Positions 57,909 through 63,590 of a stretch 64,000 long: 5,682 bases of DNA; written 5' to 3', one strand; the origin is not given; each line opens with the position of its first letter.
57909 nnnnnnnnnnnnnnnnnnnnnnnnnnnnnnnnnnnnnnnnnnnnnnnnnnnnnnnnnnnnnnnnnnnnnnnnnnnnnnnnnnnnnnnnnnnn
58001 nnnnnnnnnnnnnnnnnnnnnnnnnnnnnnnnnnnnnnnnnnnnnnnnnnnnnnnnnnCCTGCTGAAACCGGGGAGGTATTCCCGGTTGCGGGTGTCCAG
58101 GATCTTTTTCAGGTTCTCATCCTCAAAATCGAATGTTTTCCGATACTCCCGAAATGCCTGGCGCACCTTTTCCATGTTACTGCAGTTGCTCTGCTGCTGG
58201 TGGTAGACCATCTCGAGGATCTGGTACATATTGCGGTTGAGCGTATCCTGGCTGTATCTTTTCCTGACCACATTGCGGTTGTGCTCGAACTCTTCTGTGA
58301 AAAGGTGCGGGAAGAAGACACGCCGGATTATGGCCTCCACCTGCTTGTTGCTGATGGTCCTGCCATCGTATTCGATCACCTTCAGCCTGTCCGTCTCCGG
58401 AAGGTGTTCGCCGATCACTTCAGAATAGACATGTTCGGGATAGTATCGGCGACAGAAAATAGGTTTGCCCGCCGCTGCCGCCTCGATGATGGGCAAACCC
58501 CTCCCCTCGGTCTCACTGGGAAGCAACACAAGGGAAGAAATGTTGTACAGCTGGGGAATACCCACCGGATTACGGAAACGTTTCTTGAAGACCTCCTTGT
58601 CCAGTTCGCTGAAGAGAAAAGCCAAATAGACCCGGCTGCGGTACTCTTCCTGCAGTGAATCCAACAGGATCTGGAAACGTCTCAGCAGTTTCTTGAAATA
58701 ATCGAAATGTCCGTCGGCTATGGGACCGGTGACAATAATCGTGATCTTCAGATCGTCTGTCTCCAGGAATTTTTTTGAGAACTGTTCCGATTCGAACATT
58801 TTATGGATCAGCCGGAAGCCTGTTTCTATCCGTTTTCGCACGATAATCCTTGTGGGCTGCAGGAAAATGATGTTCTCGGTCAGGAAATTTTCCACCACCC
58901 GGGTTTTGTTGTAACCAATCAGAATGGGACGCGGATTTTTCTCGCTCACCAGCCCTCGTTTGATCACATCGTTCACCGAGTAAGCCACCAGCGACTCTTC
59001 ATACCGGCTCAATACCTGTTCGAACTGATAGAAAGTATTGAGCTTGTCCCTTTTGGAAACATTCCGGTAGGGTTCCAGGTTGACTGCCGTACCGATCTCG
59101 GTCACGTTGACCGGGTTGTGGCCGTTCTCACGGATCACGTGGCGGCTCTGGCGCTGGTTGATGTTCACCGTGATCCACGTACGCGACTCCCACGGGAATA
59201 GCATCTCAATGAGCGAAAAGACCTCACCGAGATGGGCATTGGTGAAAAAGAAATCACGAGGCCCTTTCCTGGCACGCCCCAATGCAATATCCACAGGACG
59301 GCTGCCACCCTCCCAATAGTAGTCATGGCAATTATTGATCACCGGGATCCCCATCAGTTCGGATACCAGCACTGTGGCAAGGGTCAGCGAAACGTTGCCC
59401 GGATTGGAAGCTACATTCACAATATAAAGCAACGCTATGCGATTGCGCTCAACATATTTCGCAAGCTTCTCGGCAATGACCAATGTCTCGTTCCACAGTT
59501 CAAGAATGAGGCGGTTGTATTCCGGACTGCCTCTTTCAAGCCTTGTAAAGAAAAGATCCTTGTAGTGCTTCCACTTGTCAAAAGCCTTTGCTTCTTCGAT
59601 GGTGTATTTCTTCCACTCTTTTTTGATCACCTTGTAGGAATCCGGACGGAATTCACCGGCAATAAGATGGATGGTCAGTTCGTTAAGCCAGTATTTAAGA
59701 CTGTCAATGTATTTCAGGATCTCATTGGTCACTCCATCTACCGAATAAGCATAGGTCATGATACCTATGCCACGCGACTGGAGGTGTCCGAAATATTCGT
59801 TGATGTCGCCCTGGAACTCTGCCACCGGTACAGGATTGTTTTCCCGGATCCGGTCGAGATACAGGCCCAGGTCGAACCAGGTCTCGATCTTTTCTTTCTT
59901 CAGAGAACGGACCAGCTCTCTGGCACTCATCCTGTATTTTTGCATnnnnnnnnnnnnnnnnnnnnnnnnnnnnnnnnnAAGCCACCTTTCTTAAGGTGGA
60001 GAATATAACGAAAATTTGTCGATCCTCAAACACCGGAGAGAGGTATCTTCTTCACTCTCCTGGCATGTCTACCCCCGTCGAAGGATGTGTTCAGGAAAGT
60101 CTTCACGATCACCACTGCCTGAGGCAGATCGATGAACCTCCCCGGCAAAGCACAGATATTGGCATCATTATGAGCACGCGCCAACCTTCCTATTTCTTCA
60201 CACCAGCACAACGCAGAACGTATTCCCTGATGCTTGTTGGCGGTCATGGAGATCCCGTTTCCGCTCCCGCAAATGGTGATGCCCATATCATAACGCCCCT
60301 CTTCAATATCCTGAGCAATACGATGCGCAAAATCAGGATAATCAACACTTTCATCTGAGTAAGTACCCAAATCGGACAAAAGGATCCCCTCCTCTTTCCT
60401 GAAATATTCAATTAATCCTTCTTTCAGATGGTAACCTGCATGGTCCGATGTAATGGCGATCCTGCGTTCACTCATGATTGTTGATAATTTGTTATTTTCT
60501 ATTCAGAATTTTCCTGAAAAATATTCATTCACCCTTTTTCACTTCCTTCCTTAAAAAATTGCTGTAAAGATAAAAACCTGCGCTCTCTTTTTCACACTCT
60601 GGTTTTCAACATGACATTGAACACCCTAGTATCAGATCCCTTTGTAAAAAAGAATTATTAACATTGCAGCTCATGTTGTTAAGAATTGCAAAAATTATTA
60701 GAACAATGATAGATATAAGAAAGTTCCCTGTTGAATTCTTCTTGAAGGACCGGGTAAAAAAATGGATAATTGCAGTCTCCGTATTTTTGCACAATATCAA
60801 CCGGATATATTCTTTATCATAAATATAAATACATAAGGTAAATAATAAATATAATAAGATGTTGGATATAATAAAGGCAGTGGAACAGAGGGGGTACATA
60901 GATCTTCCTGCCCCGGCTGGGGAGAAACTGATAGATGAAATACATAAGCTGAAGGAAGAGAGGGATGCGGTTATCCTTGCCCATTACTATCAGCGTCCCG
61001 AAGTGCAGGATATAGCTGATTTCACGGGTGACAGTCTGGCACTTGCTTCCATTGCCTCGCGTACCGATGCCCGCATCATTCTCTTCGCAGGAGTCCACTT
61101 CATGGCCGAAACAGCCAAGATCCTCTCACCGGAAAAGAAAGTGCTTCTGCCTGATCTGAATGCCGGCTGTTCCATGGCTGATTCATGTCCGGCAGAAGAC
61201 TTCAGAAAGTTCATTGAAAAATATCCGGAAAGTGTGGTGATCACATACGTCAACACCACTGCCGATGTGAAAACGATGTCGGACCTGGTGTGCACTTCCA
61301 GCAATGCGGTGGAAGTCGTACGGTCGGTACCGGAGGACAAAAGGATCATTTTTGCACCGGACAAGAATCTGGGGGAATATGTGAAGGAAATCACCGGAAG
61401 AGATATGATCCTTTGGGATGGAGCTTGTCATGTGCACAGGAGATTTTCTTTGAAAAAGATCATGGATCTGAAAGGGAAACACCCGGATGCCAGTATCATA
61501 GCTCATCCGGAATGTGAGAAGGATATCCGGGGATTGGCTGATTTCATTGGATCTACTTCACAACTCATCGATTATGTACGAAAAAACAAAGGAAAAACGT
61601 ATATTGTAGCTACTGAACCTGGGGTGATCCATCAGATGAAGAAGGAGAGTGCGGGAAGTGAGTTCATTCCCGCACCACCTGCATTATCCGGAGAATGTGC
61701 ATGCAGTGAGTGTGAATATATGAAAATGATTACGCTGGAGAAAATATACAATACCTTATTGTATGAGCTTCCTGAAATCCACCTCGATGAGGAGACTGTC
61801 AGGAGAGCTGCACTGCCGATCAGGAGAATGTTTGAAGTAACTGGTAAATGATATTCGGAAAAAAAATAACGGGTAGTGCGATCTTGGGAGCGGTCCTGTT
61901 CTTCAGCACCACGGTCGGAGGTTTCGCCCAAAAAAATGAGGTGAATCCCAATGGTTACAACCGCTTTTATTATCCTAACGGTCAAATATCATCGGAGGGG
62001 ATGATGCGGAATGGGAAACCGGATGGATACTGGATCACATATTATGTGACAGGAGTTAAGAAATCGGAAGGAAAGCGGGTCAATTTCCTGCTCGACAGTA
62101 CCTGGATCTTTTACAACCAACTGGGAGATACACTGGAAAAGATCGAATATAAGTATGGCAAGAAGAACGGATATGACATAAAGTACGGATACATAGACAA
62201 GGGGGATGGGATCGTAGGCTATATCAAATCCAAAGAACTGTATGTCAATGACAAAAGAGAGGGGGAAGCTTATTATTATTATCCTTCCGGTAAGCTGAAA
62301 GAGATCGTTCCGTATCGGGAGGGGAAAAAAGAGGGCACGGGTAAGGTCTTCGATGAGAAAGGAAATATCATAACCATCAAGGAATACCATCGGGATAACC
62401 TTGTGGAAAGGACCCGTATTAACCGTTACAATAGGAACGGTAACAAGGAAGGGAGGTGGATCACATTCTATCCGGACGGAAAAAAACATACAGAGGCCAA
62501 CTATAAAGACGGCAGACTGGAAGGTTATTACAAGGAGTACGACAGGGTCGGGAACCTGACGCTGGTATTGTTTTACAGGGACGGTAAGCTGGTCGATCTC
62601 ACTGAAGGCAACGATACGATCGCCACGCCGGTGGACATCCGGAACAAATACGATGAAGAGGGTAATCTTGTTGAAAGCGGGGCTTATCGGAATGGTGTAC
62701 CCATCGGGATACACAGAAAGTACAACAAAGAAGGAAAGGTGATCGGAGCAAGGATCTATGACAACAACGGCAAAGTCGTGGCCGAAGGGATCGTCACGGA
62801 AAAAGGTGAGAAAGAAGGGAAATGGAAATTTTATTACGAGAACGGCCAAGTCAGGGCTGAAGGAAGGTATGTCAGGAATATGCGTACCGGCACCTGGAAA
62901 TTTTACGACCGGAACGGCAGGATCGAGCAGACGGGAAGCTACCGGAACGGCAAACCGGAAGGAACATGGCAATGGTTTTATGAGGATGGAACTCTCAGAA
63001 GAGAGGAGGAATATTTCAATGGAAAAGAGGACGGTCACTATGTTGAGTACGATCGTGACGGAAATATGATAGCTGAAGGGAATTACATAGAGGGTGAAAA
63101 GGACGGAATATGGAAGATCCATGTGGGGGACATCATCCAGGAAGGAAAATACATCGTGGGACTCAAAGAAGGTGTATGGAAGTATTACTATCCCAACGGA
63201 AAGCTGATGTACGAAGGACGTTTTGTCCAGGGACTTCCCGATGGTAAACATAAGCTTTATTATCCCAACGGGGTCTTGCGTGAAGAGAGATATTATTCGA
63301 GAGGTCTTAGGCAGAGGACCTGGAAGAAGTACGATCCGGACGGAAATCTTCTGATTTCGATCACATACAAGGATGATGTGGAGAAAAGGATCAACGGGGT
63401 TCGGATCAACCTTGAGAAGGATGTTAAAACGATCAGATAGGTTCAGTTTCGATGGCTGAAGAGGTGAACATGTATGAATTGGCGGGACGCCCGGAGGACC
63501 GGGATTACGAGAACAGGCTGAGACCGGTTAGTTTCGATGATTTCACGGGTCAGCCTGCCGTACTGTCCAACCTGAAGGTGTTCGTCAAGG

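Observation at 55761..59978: Giant cytoplasmic fusion of a GT4-like glycosyltransferase with a phosphodiester-glycosidase (NAGPA/'uncovering enzyme'-like) domain, translationally coupled to hemW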

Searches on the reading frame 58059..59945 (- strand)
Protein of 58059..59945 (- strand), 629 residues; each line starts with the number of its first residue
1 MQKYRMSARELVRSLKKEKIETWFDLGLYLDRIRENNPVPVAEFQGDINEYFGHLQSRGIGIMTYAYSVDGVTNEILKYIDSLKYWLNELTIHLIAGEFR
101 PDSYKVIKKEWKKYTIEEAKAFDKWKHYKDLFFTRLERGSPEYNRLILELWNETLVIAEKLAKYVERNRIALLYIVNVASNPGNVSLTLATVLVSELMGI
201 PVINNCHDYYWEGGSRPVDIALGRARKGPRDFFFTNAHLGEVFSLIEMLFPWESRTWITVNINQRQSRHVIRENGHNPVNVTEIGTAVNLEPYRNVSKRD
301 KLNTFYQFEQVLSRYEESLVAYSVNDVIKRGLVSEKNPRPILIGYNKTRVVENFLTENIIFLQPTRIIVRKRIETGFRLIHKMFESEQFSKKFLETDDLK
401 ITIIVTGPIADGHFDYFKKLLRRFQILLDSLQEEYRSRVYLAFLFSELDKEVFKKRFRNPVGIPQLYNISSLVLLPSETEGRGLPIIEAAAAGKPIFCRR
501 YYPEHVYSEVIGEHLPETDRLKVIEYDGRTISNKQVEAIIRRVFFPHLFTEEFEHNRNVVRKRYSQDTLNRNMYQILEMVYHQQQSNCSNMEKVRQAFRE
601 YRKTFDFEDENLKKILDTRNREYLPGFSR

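Call 31: predict_structure(alignment_id=A1)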
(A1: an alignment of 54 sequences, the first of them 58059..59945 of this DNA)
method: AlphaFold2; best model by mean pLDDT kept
length: 629 residues; sequences in the alignment: 54
mean_pLDDT: 85.1   pTM: 0.80
mean pLDDT of the five models: 85.1, 83.6, 81.5, 81.2, 80.1
residues with pLDDT >= 90: 293; 70-90: 257; 50-70: 67; < 50: 12
segments of 3 or more residues with pLDDT < 50: 624-629
pLDDT, mean of each block of 10 residues (from residue 1): 82 94 88 83 89 93 92 90 92 96 90 96 86 72 88 97 97 91 88 94 80 52 58 52 70 86 84 86 88 85 87 79 89 86 87 83 83 90 92 88 90 88 94 92 88 84 90 79 84 92 78 91 89 94 93 95 92 95 87 87 67 62 43
secondary structure, 60 per line:
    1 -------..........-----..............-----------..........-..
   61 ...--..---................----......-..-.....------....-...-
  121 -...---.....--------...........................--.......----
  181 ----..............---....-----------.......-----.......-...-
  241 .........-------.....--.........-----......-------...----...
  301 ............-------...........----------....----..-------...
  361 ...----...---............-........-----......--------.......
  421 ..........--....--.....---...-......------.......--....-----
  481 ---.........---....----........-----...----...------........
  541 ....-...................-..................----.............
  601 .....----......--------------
elements in order: H8-17 H23-36 H48-57 E59-63 H71-86 E91-96 H101-105 E112-115 H128-132 H141-167 E170-176 H185-198 E202-205 H217-223 H229-235 H241-249 E257-261 H264-272 E281-283 H298-312 E320-323 H324-330 E341-344 E358-363 H374-385 H387-394 E400-405 H414-430 H433-436 E439-443 H451-456 H463-469 E472-475 H484-492 E496-499 H504-511 E524-526 H533-544 H546-564 H566-583 H588-605 H610-615

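Call 34: fold_search(model_id=the predicted structure, library=pdb)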
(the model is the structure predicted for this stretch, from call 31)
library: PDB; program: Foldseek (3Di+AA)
matches with E <= 10: 1442; with E <= 0.001: 338
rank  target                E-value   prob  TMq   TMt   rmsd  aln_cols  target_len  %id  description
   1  3c4q_A                6.8e-13  1.00  0.44  0.65   7.2       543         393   11  Structure of the retaining glycosyltransferase MshA : The first step in mycothiol biosynthesis. Organism : Corynebacte (released 2008-04-01)
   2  7mi0                  9.4e-13  1.00  0.43  0.67   7.5       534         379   12  Crystal Structure of Glycosyltransferase from Rickettsia africae ESF-5 (released 2021-04-28)
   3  6n1x                  1.1e-12  1.00  0.43  0.67   8.0       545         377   14  BshA from Staphylococcus aureus complexed with UDP and N-acetylglucosamine (released 2019-08-21)
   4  3c4q_B                1.3e-12  1.00  0.44  0.65   7.0       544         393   12  Structure of the retaining glycosyltransferase MshA : The first step in mycothiol biosynthesis. Organism : Corynebacte (released 2008-04-01)
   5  5d01_A                1.4e-12  1.00  0.41  0.66   7.7       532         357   12  Crystal structure of BshA from B. subtilis complexed with N-acetylglucosaminyl-malate (released 2016-09-07)
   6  4xsu_B                1.4e-12  1.00  0.41  0.64   8.0       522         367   13  Crystal structure of Anabaena Alr3699/HepE in complex with UDP and glucose (released 2016-01-13)
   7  8vrf_B                1.7e-12  1.00  0.44  0.57   8.2       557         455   10  Sucrose-phosphate synthase-like protein from Leishmania major (released 2025-08-13)
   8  8uag                  1.8e-12  1.00  0.43  0.55   8.3       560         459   11  Sucrose-phosphate synthase-like protein from Leishmania major (released 2024-12-18)
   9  5d00_A                2.4e-12  1.00  0.41  0.66   7.3       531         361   13  Crystal structure of BshA from B. subtilis complexed with N-acetylglucosaminyl-malate and UMP (released 2016-09-07)
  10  6d9t                  2.4e-12  1.00  0.41  0.64   8.1       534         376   13  BshA from Staphylococcus aureus complexed with UDP (released 2019-05-08)
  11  7qsg_A                2.4e-12  1.00  0.42  0.65   8.1       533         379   12  Methylmannose polysaccharide mannosyltransferase from M. hassiacum (released 2023-01-25)
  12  4rbn_A                3.7e-12  1.00  0.48  0.39  14.6       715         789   13  The crystal structure of Nitrosomonas europaea sucrose synthase: Insights into the evolutionary origin of sucrose meta (released 2015-07-01)
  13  3c48_B                3.9e-12  1.00  0.29  0.41  12.4       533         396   12  Structure of the retaining glycosyltransferase MshA: The first step in mycothiol biosynthesis. Organism: Corynebacteri (released 2008-03-25)
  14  3mbo_G                5.1e-12  1.00  0.41  0.65   8.1       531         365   14  Crystal Structure of the Glycosyltransferase BaBshA bound with UDP and L-malate (released 2010-09-29)
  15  3mbo_B                7.5e-12  1.00  0.42  0.66   8.3       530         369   15  Crystal Structure of the Glycosyltransferase BaBshA bound with UDP and L-malate (released 2010-09-29)
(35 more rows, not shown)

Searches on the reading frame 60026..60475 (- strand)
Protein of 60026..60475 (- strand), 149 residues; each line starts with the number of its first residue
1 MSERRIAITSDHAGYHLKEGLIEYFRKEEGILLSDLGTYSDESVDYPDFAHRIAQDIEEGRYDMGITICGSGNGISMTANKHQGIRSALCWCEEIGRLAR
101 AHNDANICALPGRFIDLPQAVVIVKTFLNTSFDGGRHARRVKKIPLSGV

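Call 11: search_protein_families(library=ncbifam, proteins=[window:60026-60475:-], max_evalue=0.001)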
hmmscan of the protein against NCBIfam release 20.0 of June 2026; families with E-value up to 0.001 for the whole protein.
window:60026-60475:- (149 aa): 11 families
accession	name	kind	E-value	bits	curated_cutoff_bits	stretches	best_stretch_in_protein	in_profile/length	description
NF004051.0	PRK05571.1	subfamily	1.9e-49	167.2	135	1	5-144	3-142/149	ribose-5-phosphate isomerase B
TIGR00689.1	rpiB_lacA_lacB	subfamily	2.2e-47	160.6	88.3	1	6-144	1-139/145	RpiB/LacA/LacB family sugar-phosphate isomerase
TIGR01120.1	rpiB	equivalog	4.3e-44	149.9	138.65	1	5-144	1-139/143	ribose 5-phosphate isomerase B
TIGR02133.1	RPI_actino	equivalog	6.8e-35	120.1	168.2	1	5-144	2-142/148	ribose-5-phosphate isomerase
NF006381.0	PRK08622.1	equivalog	3.7e-24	85.4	234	1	5-137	2-133/171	galactose-6-phosphate isomerase subunit LacB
NF051858.1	EryPhIsonDerIRhiz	equivalog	9.2e-24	84.2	240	1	5-143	2-142/150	D-erythrulose-4-phosphate isomerase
NF006380.0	PRK08621.1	equivalog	6.2e-20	72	164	1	5-142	2-136/142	galactose-6-phosphate isomerase subunit LacA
TIGR01119.1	lacB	equivalog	2.8e-17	62.9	312.55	1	5-135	2-131/171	galactose-6-phosphate isomerase subunit LacB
TIGR01118.1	lacA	equivalog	1.1e-15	58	181.1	1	6-142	3-136/141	galactose-6-phosphate isomerase subunit LacA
NF009258.0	PRK12615.1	equivalog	1.4e-15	57.6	325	1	5-134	2-130/171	galactose-6-phosphate isomerase subunit LacB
NF009257.0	PRK12613.1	equivalog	5.3e-15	55.8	243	1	6-142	3-135/141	galactose-6-phosphate isomerase subunit LacA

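Call 12: search_protein_families(library=pfam, proteins=[window:60026-60475:-], max_evalue=0.001)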
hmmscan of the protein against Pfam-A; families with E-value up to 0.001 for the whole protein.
window:60026-60475:- (149 aa): 1 family
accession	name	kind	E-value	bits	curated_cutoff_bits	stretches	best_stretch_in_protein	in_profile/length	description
PF02502.23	LacAB_rpiB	-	3.5e-54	182.9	24.7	1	6-144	1-138/138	Ribose/Galactose Isomerase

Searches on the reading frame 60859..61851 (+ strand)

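Call 11: search_protein_families(library=ncbifam, proteins=[window:60859-61851:+], max_evalue=0.001)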
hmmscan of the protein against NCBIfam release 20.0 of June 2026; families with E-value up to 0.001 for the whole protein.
window:60859-61851:+ (330 aa): 4 families
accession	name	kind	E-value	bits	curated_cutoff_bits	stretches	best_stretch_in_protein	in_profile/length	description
NF006878.0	PRK09375.1-2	equivalog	2.4e-134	447.2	294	1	22-328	4-305/306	quinolinate synthase NadA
TIGR00550.1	nadA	equivalog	7.4e-118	393.2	262.9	1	24-328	6-309/309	quinolinate synthase NadA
NF006884.0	PRK09375.2-5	equivalog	2.7e-47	161.4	691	2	35-175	85-245/426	quinolinate synthase NadA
NF006882.0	PRK09375.2-3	equivalog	5.5e-22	78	561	2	37-190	74-245/447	quinolinate synthase NadA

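Call 12: search_protein_families(library=pfam, proteins=[window:60859-61851:+], max_evalue=0.001)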
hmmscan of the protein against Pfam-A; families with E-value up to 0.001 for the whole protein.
window:60859-61851:+ (330 aa): 1 family
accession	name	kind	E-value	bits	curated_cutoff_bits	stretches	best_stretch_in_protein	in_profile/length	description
PF02445.21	NadA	-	4.7e-123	410.4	27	1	27-326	2-295/295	Quinolinate synthetase A protein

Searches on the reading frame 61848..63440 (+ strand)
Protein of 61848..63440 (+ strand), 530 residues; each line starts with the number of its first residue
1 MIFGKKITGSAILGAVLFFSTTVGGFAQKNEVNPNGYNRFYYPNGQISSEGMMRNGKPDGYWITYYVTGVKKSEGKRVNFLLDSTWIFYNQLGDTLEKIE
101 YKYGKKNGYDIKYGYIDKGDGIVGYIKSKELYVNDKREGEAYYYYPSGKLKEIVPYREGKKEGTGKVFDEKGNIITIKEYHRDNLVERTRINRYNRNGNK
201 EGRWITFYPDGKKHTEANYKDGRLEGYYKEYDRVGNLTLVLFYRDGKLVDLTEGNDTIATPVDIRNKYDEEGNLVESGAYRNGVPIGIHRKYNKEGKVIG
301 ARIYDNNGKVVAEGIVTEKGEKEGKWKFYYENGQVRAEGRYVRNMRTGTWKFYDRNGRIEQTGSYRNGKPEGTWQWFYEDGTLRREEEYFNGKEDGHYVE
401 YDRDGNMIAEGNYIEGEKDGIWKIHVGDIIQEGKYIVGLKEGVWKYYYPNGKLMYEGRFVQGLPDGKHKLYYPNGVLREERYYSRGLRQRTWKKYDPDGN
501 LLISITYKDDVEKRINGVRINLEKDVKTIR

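Call 11: search_protein_families(library=ncbifam, proteins=[window:61848-63440:+], max_evalue=0.001)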
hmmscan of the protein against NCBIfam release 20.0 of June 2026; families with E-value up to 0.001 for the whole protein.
window:61848-63440:+ (530 aa): 1 family
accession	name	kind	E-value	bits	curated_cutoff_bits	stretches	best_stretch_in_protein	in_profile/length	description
NF033566.1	adhes_LIC20035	equivalog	2.4e-31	109.1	250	2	360-510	106-263/434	LIC20035 family adhesin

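Call 12: search_protein_families(library=pfam, proteins=[window:61848-63440:+], max_evalue=0.001)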
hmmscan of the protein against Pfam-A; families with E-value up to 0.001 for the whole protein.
window:61848-63440:+ (530 aa): 1 family
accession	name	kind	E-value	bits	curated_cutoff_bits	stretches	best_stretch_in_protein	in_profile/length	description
PF07661.19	MORN_2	-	4.3e-49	159.1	29.6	4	440-459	1-20/22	MORN repeat variant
